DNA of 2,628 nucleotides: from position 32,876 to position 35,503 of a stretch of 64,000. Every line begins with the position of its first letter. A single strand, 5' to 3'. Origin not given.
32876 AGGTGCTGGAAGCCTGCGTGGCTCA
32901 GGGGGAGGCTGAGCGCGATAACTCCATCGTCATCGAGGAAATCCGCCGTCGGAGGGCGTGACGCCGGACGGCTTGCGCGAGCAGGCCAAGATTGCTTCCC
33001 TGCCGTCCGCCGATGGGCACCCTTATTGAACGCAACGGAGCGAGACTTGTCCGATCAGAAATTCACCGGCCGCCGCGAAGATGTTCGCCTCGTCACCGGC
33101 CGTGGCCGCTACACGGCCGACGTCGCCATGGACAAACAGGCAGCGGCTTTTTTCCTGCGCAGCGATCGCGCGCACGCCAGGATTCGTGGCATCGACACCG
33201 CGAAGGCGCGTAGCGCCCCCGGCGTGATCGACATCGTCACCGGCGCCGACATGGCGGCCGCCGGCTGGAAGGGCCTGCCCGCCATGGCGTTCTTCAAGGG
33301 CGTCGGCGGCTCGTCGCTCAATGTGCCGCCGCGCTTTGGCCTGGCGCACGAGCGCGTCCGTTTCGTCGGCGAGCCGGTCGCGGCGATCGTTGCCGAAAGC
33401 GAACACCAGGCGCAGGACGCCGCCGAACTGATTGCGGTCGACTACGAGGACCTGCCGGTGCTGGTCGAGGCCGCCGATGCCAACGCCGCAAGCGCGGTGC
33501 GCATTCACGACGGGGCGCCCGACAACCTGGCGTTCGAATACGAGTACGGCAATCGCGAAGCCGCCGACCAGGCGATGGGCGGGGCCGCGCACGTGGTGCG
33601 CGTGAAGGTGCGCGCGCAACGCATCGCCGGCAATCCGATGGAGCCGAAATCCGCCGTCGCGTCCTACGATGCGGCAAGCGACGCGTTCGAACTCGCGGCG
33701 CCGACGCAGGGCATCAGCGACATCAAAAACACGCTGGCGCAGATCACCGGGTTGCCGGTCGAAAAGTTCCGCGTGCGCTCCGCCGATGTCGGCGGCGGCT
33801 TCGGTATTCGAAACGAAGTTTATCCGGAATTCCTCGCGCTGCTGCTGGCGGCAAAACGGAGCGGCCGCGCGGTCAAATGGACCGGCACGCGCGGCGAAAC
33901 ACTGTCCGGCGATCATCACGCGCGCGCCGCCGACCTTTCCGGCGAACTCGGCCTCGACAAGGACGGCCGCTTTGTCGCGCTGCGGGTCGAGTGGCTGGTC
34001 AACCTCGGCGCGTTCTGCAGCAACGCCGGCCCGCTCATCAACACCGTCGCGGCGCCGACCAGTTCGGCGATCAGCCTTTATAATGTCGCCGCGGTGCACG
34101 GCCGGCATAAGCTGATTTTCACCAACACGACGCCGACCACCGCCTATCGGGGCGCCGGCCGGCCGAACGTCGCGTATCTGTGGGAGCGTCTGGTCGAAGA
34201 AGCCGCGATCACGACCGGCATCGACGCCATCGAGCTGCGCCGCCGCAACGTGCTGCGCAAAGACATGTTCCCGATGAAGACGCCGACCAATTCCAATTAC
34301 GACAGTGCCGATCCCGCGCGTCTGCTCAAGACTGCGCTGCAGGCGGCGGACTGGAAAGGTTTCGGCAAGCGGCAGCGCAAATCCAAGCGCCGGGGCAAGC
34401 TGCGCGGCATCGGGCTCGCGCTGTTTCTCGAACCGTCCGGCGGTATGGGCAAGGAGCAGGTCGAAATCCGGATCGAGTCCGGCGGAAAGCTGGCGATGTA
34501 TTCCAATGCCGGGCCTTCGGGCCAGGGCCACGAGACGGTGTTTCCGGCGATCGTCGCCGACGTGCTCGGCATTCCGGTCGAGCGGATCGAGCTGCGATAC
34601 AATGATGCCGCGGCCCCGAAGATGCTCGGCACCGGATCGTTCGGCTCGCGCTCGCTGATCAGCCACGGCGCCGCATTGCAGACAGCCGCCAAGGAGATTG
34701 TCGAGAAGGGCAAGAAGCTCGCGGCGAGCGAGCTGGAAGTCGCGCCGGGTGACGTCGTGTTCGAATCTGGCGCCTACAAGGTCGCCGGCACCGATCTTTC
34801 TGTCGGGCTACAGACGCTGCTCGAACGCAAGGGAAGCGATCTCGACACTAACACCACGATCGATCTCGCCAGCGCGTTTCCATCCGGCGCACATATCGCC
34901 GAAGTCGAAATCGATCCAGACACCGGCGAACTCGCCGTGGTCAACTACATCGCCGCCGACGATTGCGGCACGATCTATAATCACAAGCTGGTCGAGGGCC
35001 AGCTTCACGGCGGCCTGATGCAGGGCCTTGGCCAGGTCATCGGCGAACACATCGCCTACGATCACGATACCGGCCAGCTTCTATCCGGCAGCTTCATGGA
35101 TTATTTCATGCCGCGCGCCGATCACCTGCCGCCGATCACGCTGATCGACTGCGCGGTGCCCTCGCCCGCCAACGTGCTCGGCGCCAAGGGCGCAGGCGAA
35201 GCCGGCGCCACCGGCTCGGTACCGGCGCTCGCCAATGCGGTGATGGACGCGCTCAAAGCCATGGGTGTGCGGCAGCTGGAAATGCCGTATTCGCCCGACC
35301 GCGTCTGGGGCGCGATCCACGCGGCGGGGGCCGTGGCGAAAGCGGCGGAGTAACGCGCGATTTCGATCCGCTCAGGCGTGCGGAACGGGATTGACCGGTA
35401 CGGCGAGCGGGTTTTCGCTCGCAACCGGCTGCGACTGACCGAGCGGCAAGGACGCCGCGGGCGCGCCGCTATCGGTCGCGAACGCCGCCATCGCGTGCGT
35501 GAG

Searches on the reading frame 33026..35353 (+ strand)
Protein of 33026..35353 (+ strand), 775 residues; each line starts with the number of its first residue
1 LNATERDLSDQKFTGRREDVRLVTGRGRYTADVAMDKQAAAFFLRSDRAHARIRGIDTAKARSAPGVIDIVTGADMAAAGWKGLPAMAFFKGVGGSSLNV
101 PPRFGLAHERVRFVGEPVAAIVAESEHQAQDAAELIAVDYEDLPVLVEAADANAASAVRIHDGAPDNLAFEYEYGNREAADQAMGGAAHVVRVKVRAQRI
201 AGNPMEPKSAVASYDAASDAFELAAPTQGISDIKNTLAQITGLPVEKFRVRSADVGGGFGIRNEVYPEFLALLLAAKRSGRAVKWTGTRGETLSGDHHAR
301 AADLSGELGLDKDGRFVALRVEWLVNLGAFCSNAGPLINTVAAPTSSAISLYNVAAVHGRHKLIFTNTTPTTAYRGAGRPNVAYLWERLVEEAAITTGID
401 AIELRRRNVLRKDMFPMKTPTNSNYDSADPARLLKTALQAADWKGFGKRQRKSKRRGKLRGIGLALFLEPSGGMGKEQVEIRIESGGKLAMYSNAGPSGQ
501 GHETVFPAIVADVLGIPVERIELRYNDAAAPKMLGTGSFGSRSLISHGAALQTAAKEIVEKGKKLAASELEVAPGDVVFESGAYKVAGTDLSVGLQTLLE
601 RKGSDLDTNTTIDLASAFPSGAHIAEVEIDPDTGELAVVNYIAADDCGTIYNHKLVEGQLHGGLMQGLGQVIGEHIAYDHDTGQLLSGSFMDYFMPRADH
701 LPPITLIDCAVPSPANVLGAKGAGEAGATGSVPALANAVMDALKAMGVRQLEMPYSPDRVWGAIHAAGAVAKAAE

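Call 55: search_protein_families(library=pfam, proteins=[window:33026-35353:+], max_evalue=0.00001)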
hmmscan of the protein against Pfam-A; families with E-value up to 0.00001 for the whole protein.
window:33026-35353:+ (775 aa): 3 families
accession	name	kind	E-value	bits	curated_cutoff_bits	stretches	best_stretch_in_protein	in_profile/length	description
PF20256.3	MoCoBD_2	-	1.3e-64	218.9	27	1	437-702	2-283/283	Molybdopterin cofactor-binding domain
PF02738.23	MoCoBD_1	-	2.3e-64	217.3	27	1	160-409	1-244/244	Molybdopterin cofactor-binding domain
PF01315.27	Ald_Xan_dh_C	-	2.3e-26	92.7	31.3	1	24-144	1-110/110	Aldehyde oxidase and xanthine dehydrogenase, a/b hammerhead domain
